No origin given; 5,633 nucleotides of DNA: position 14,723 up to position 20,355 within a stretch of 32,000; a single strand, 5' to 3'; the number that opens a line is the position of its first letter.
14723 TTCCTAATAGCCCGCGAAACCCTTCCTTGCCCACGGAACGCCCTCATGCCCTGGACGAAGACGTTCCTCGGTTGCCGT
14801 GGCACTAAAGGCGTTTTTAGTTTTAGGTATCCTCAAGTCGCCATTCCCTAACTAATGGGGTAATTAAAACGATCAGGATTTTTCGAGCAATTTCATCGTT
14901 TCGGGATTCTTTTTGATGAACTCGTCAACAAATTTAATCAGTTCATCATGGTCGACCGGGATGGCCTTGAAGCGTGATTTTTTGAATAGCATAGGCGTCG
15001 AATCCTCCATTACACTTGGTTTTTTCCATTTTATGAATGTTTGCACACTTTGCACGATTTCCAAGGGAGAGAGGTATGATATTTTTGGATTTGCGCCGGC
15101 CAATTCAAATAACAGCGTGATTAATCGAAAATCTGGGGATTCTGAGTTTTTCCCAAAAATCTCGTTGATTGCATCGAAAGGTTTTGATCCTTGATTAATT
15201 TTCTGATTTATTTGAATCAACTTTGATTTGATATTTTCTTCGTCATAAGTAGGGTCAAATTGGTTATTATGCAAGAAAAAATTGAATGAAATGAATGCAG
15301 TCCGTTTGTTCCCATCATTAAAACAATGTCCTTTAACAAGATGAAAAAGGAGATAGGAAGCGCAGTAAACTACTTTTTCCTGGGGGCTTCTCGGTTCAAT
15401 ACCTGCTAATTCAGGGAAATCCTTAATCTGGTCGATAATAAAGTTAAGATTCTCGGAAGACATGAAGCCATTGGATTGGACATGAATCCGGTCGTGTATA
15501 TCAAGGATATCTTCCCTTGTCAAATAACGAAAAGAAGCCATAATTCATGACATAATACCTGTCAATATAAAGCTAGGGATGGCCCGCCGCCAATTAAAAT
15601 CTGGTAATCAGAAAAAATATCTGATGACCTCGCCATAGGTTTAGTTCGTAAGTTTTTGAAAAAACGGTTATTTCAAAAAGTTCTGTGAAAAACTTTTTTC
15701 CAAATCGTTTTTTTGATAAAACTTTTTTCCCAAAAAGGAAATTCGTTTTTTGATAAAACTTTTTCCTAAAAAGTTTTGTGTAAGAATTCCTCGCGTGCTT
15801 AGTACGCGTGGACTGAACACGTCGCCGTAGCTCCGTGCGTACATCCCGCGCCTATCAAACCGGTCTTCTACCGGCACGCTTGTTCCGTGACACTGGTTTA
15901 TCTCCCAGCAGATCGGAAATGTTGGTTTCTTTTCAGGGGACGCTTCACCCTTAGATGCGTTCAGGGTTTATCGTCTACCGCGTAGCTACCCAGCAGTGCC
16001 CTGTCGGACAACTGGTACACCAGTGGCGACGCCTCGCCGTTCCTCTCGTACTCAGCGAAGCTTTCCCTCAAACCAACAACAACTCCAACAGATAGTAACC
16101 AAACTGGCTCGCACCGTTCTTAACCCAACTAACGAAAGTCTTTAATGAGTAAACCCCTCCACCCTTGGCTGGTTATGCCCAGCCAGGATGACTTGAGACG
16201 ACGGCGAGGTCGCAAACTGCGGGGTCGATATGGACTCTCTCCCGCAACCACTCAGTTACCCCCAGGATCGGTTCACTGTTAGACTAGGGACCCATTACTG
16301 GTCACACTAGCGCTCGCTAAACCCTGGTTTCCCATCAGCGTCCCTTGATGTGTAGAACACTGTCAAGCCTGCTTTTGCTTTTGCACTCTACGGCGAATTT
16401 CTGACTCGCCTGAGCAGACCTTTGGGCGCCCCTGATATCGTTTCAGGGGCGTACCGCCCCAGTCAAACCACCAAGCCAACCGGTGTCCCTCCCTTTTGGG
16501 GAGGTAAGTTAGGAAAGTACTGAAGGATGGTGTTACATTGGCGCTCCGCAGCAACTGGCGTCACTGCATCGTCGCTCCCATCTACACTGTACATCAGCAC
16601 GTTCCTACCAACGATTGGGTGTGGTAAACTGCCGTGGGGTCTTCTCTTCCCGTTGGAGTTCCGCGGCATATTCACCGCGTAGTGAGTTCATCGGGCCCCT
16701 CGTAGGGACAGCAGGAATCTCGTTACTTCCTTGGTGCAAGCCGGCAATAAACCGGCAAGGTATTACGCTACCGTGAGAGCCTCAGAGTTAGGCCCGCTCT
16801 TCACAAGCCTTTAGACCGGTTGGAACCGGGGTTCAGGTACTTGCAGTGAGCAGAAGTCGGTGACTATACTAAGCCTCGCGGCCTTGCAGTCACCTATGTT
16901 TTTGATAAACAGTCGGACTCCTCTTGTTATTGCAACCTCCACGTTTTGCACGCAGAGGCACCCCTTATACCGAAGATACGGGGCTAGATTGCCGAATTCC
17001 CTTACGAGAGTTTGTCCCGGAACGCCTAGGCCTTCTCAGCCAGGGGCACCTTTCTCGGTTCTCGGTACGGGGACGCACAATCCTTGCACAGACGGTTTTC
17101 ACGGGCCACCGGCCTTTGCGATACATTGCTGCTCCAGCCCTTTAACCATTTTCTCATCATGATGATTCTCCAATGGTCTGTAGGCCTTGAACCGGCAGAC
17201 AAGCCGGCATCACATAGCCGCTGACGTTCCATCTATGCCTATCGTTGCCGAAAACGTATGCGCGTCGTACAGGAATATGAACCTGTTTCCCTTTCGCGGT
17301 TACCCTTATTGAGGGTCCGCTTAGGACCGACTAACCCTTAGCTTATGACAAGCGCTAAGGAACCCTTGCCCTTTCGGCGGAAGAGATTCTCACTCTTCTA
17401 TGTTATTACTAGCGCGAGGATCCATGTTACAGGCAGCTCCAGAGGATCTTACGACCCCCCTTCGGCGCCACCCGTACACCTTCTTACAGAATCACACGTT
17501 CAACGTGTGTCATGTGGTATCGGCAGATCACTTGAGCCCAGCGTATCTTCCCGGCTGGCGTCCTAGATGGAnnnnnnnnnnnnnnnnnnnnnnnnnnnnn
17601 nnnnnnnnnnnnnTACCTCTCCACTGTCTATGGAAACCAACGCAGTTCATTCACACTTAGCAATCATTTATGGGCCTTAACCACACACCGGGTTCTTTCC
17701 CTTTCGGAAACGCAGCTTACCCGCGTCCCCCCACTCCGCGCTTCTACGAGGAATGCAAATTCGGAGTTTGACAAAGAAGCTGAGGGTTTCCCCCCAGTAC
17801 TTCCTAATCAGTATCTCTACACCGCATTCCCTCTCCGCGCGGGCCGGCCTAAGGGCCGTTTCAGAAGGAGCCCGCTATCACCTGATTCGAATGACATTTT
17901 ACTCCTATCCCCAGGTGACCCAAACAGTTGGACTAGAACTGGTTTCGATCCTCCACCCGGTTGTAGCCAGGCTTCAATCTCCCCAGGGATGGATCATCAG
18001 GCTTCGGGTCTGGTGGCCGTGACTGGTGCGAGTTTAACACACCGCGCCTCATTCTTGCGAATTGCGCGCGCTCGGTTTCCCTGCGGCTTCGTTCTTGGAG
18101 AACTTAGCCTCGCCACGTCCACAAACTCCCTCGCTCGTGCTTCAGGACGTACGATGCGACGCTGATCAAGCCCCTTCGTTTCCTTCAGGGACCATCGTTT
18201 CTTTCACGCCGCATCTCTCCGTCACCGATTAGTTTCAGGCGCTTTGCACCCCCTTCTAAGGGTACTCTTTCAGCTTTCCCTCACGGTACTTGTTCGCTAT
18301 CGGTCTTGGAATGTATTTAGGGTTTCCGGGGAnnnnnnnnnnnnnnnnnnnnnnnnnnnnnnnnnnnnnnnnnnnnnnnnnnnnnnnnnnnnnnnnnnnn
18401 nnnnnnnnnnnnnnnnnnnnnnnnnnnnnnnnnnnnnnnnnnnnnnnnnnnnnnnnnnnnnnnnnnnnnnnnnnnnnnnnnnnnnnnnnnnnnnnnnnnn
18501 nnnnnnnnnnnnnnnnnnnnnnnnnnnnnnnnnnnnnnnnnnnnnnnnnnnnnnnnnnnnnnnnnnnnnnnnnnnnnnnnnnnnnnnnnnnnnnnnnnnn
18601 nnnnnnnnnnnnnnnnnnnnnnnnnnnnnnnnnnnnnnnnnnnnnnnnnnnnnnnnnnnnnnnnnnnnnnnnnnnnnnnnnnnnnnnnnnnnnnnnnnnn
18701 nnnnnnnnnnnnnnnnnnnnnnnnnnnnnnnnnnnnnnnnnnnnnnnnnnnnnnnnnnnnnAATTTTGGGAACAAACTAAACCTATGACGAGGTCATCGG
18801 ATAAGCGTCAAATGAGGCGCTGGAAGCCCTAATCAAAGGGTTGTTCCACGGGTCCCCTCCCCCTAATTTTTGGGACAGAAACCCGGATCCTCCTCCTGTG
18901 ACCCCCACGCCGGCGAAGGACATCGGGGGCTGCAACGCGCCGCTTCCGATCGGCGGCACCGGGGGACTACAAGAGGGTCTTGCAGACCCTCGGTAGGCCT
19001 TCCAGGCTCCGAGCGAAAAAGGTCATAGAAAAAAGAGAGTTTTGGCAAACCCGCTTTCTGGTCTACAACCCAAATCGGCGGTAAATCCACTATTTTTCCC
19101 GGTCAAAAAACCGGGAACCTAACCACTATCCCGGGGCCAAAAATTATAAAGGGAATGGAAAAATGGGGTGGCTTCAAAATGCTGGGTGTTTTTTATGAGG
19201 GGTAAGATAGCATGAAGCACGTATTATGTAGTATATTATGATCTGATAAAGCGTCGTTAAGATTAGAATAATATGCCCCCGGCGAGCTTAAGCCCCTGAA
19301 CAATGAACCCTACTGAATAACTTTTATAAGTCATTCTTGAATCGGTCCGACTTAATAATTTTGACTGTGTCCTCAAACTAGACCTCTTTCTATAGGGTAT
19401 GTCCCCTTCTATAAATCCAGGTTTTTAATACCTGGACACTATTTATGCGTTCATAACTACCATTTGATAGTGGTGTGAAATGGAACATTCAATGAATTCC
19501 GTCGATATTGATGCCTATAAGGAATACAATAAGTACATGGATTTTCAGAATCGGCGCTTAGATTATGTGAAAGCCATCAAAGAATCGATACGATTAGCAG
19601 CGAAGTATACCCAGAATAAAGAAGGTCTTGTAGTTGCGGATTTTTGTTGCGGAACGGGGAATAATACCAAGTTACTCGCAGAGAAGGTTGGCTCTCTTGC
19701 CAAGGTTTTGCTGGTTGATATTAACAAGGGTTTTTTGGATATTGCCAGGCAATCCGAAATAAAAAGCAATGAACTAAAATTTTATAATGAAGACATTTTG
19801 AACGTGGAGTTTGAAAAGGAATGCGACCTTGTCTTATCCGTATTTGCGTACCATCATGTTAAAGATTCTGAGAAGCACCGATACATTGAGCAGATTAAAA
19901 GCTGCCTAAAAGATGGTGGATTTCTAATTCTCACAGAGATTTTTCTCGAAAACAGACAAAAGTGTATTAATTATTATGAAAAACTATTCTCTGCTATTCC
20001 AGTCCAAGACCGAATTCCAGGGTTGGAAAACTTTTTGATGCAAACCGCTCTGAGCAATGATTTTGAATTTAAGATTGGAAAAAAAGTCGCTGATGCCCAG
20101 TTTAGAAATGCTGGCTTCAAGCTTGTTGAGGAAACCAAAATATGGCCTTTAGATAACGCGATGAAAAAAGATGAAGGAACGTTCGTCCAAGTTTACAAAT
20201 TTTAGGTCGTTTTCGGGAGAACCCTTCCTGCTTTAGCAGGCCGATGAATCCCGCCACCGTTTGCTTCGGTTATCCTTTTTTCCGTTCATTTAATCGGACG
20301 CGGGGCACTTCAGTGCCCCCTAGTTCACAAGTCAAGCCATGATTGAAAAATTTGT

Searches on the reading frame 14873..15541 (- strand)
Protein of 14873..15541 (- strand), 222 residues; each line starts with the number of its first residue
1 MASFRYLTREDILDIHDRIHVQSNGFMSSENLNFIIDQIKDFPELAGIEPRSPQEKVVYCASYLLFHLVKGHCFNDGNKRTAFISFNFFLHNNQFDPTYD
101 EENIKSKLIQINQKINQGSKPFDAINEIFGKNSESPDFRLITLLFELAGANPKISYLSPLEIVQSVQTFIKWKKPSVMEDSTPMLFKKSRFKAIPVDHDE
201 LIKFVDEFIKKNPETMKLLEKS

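Call 65: search_protein_families(library=pfam, proteins=[window:14873-15541:-], max_evalue=0.0001)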
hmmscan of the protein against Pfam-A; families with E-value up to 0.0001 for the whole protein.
window:14873-15541:- (222 aa): 1 family
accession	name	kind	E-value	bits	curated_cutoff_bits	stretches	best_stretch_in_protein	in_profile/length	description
PF02661.23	Fic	-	3.5e-12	47.5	24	1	6-90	1-93/93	Fic/DOC family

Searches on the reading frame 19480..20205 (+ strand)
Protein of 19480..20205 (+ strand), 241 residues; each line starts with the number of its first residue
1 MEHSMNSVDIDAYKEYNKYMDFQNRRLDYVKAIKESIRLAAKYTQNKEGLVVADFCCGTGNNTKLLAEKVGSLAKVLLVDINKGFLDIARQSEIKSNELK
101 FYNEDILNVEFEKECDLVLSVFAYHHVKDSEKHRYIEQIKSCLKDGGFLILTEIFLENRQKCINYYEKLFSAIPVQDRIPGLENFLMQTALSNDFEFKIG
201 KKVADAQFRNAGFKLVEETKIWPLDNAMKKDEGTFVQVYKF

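Call 29: search_protein_families(library=pfam, proteins=[window:19480-20205:+], max_evalue=0.001)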
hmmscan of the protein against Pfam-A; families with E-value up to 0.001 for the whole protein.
window:19480-20205:+ (241 aa): 9 families
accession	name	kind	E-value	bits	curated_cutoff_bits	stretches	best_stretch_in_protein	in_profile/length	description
PF13649.12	Methyltransf_25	-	3e-18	66.8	27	1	52-147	1-97/97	Methyltransferase domain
PF08241.18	Methyltransf_11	-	2.6e-15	57.3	21.2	1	54-151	2-95/95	Methyltransferase domain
PF13847.12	Methyltransf_31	-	1e-13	51.6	27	1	47-155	2-113/145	Methyltransferase domain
PF08242.18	Methyltransf_12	-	5.8e-12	46.6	30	1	54-149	2-98/98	Methyltransferase domain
PF13489.12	Methyltransf_23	-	7.3e-12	45.8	27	1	35-155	11-120/164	Methyltransferase domain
PF01209.24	Ubie_methyltran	-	1.7e-10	41.1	20.1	1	40-216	39-216/233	ubiE/COQ5 methyltransferase family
PF05175.20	MTS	-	3.2e-07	30.6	23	1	45-151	28-138/170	Methyltransferase small domain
PF01728.25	FtsJ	-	2.1e-06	28.2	24.1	1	42-123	15-100/181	FtsJ-like methyltransferase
PF02353.26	CMAS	-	4.7e-06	26.5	27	1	26-163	40-176/273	Mycolic acid cyclopropane synthetase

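Call 44: search_protein_families(library=ncbifam, proteins=[window:19480-20205:+], max_evalue=0.001)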
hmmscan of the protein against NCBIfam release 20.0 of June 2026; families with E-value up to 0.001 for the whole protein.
window:19480-20205:+ (241 aa): 28 families (the best 25 are shown)
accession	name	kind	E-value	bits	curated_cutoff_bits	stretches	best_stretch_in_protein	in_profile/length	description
NF001244.0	PRK00216.1-5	equivalog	8.9e-14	51.3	216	1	40-170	40-171/236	bifunctional demethylmenaquinone methyltransferase/2-methoxy-6-polyprenyl-1,4-benzoquinol methylase UbiE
TIGR02072.1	BioC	equivalog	6.9e-12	45.7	184.95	1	38-158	31-139/244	malonyl-ACP O-methyltransferase BioC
TIGR01934.1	MenG_MenH_UbiE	subfamily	9.6e-11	41.4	158.35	1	41-171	32-160/223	ubiquinone/menaquinone biosynthesis methyltransferase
NF043040.1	corrin_prot_MT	hypoth_equivalog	2.8e-10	40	180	1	38-153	33-149/216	corrinoid protein-associated methyltransferase CpaM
NF001243.0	PRK00216.1-4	equivalog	2.6e-09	36.8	235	1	40-170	39-166/237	demethylmenaquinone methyltransferase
NF008686.0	PRK11705.1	equivalog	1.4e-08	34.2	400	1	30-162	149-276/383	cyclopropane fatty acyl phospholipid synthase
TIGR02752.1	MenG_heptapren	equivalog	5.6e-08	32.6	419.85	1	40-170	37-164/231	demethylmenaquinone methyltransferase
NF002463.0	PRK01683.1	equivalog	6.3e-08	32.5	297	1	39-150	23-127/258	trans-aconitate 2-methyltransferase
NF041536.1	ArsM_DUF2284_UU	exception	8.2e-08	31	575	1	47-160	75-189/459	arsenite methyltransferase/DUF2284 domain selenoprotein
NF001240.0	PRK00216.1-1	equivalog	1.5e-07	30.8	378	1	41-156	56-173/251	bifunctional demethylmenaquinone methyltransferase/2-methoxy-6-polyprenyl-1,4-benzoquinol methylase UbiE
NF052510.1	methyltran_MpqE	exception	2.8e-07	30.2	335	1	38-154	36-154/234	methyl-plastoquinone biosynthesis methyltransferase MpqE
NF040538.1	methyl_ArsM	equivalog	4.4e-07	29.4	500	1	46-141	59-158/356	arsinothricin biosynthesis methyltransferase ArsM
NF045667.1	MTase_DVU1556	equivalog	9.5e-07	28.5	155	1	39-214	13-161/213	DVU_1556 family methyltransferase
TIGR00740.1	TIGR00740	equivalog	1e-06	28.7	193.3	1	25-217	31-224/239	carboxy-S-adenosyl-L-methionine synthase CmoA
NF041537.1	ArsM_AhpD_UU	exception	1.5e-06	27.3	510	1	47-157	75-186/345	arsenite methyltransferase/AhpD domain selenoprotein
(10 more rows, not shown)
